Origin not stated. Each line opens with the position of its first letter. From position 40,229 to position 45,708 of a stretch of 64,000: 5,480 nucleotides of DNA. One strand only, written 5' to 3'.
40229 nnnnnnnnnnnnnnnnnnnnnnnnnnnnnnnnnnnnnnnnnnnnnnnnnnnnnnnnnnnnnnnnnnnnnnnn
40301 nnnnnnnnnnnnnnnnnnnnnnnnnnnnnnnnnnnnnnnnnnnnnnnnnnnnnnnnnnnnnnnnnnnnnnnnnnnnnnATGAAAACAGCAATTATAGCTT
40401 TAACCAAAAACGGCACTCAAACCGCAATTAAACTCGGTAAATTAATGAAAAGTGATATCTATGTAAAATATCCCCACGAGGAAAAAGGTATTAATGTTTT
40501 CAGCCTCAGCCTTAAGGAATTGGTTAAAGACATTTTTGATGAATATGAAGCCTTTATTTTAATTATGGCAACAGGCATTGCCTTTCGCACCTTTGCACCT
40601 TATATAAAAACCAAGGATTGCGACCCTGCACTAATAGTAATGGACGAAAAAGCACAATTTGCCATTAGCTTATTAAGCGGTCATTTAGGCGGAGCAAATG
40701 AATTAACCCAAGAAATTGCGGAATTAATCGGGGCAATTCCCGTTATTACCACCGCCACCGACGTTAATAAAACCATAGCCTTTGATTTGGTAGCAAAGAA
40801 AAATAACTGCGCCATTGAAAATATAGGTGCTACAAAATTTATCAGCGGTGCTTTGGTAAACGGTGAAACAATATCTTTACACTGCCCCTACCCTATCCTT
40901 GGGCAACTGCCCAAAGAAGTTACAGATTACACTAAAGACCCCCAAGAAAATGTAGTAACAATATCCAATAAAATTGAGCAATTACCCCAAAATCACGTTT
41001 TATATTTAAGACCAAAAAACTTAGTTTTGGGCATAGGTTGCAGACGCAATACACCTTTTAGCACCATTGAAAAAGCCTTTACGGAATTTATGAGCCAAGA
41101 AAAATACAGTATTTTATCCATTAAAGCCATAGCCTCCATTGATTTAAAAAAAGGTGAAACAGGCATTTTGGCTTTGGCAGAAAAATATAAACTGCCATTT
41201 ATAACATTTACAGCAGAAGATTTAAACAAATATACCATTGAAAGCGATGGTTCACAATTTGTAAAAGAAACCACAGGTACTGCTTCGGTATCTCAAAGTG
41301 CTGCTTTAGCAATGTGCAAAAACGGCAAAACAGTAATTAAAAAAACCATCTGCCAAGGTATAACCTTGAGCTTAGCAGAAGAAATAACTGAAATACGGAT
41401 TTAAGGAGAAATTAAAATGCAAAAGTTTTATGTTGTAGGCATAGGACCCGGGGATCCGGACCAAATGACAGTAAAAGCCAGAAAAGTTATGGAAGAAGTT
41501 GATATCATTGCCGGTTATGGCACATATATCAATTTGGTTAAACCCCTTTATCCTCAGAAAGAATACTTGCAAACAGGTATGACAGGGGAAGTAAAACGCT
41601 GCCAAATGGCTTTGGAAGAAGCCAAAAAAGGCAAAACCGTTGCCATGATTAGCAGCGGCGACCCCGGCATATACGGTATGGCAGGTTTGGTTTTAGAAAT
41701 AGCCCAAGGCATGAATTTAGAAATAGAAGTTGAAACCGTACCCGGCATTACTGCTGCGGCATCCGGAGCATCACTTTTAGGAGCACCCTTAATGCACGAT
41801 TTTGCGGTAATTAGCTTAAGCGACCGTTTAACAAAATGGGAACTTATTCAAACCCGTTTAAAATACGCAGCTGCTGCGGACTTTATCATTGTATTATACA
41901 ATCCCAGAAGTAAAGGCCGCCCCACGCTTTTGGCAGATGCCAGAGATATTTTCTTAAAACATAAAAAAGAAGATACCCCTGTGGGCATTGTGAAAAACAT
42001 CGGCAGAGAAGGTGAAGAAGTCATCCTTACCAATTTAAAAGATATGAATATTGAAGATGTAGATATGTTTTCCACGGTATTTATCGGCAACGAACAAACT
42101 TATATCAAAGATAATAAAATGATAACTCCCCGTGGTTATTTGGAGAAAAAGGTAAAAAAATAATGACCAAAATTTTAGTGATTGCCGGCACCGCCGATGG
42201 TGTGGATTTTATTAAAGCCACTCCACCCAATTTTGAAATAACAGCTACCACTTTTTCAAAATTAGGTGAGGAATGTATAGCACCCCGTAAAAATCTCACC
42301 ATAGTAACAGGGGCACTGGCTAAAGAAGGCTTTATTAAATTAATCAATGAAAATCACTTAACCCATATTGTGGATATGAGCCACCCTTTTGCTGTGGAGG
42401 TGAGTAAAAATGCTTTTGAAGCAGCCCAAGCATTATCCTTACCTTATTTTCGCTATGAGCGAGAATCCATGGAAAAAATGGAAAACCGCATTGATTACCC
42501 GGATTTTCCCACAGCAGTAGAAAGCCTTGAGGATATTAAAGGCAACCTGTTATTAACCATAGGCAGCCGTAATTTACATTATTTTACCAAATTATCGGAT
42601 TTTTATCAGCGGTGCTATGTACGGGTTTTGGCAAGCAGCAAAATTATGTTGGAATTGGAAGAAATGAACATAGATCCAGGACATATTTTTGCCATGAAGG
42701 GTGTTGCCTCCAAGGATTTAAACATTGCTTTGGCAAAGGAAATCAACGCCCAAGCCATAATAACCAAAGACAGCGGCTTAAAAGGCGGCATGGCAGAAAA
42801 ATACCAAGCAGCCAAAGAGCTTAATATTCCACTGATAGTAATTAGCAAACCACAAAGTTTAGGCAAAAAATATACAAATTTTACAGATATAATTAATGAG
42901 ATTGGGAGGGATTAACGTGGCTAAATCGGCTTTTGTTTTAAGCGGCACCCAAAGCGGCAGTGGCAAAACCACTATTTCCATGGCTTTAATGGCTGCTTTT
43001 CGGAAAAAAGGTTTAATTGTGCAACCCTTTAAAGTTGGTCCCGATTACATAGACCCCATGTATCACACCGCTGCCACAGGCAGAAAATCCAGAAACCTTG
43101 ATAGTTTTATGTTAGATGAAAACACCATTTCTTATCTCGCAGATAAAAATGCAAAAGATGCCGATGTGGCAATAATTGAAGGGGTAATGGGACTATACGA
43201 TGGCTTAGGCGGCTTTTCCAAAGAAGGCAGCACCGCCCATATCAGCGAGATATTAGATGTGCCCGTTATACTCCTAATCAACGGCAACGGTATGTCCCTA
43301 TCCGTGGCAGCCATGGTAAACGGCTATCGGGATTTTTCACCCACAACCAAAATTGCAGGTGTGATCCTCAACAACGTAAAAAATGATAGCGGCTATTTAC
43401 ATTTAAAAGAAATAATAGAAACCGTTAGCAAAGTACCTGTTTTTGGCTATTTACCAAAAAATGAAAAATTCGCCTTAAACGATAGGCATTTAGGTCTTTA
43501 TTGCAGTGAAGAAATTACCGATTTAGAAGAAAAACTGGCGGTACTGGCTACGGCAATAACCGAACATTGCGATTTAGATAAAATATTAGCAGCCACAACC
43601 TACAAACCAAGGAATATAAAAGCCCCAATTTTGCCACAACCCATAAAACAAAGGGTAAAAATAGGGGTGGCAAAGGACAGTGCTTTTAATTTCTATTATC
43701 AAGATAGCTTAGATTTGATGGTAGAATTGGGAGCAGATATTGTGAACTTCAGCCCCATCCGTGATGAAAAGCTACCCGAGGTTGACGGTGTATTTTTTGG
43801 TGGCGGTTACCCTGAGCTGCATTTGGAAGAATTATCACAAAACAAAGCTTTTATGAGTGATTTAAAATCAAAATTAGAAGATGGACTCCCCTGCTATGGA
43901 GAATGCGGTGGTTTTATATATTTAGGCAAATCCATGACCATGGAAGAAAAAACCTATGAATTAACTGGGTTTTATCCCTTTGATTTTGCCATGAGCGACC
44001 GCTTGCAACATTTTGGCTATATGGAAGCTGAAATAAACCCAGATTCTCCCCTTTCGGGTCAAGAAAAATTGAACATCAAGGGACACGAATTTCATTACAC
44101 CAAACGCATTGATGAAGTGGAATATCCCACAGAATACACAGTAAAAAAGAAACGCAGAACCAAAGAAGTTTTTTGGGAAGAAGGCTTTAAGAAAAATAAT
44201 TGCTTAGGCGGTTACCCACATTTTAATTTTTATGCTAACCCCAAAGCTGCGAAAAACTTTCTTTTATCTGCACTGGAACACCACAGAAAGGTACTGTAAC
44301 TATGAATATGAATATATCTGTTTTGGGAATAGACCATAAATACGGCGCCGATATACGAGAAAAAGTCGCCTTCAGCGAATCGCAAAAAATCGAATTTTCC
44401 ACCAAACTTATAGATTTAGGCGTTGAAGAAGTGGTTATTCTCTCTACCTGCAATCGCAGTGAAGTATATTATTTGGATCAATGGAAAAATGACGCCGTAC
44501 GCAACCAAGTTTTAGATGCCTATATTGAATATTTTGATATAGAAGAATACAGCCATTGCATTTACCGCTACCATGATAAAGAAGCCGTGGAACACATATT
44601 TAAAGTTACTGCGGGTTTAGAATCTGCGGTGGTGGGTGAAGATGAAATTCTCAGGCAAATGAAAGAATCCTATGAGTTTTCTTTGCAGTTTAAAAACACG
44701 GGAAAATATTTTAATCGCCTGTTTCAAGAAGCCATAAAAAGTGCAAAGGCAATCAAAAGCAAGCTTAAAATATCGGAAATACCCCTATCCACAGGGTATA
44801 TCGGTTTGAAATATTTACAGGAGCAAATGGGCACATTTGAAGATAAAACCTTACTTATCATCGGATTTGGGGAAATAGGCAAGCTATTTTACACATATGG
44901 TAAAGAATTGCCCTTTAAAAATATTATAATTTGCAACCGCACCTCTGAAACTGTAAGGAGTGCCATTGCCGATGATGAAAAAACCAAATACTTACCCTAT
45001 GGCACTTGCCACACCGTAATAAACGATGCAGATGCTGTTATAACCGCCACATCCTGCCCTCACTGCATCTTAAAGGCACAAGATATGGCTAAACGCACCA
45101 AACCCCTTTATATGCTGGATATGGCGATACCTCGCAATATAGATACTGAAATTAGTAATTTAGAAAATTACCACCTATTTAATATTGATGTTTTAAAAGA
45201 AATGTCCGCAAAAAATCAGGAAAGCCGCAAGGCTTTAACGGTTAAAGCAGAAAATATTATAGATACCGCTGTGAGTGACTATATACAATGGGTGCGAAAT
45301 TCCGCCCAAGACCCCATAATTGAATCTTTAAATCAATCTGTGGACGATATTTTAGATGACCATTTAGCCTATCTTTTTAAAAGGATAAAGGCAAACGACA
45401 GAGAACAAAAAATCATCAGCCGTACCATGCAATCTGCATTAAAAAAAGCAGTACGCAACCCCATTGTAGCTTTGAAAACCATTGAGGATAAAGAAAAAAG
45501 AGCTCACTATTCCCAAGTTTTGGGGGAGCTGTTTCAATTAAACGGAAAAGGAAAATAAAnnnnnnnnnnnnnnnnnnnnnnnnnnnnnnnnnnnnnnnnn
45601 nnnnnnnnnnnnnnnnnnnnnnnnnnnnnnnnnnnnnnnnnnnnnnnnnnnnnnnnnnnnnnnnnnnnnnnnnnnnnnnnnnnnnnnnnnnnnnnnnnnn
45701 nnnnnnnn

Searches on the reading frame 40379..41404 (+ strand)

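Call 30: search_protein_families(library=pfam, proteins=[window:40379-41404:+], max_evalue=0.00001)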
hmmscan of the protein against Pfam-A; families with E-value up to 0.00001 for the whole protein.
window:40379-41404:+ (341 aa): 3 families
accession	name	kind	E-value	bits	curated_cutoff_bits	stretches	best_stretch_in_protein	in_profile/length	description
PF11760.13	CbiG_N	-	1.2e-34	118.6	25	1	48-128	2-82/82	Cobalamin synthesis G N-terminal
PF01890.21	CbiG_C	-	4e-33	114.8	27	1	215-333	1-117/117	Cobalamin synthesis G C-terminus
PF11761.13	CbiG_mid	-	1e-13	51.7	22.7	1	133-212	1-88/88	Cobalamin biosynthesis central region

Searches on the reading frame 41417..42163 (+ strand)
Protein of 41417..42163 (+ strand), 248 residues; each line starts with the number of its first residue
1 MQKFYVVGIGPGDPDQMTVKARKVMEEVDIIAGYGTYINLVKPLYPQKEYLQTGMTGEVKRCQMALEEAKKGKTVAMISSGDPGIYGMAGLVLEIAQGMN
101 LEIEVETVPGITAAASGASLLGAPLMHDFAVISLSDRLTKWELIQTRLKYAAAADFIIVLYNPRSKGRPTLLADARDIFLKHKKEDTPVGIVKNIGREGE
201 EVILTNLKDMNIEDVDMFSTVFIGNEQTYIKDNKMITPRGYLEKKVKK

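Call 30: search_protein_families(library=pfam, proteins=[window:41417-42163:+], max_evalue=0.00001)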
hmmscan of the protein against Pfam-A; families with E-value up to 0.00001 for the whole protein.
window:41417-42163:+ (248 aa): 1 family
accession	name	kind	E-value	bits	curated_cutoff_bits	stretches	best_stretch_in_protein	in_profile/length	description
PF00590.25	TP_methylase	-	7.6e-45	153.9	27.8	1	3-210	1-211/212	Tetrapyrrole (Corrin/Porphyrin) Methylases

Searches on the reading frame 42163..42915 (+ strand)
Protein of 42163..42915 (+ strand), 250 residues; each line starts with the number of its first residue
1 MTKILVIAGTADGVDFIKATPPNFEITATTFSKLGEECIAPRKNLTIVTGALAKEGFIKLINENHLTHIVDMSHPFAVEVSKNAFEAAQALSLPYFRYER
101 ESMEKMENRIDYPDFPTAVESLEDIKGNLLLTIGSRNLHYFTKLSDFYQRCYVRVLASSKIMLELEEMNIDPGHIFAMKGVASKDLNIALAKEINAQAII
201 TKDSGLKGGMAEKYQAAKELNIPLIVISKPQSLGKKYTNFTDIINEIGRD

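Call 30: search_protein_families(library=pfam, proteins=[window:42163-42915:+], max_evalue=0.00001)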
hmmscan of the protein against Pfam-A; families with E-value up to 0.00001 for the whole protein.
window:42163-42915:+ (250 aa): 1 family
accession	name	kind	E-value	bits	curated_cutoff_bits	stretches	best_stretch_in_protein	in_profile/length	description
PF02571.20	CbiJ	-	5.8e-59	199.9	28.6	1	3-245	1-231/234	Precorrin-6x reductase CbiJ/CobK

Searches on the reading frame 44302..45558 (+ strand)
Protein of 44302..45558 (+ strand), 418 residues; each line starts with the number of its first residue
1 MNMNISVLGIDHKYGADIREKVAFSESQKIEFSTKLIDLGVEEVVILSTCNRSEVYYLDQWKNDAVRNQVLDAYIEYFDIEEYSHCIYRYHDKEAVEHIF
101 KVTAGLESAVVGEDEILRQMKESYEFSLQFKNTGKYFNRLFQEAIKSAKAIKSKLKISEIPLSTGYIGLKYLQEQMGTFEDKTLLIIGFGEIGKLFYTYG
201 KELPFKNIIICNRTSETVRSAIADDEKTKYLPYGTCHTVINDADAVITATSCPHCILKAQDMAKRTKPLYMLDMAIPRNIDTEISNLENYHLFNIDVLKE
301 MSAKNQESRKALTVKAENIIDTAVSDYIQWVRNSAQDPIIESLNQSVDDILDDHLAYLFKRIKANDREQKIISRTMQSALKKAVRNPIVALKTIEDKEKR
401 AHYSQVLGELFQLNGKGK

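Call 30: search_protein_families(library=pfam, proteins=[window:44302-45558:+], max_evalue=0.00001)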
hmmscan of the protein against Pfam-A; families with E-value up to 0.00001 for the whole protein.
window:44302-45558:+ (418 aa): 3 families
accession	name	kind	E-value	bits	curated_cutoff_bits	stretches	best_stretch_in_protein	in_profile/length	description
PF05201.20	GlutR_N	-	7e-40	136.7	27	1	9-154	2-150/151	Glutamyl-tRNAGlu reductase, N-terminal domain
PF01488.26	Shikimate_DH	-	5.5e-25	88.5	24.3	1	173-301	4-138/138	Shikimate / quinate 5-dehydrogenase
PF00745.25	GlutR_dimer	-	1.7e-17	64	22.9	1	315-413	1-99/99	Glutamyl-tRNAGlu reductase, dimerisation domain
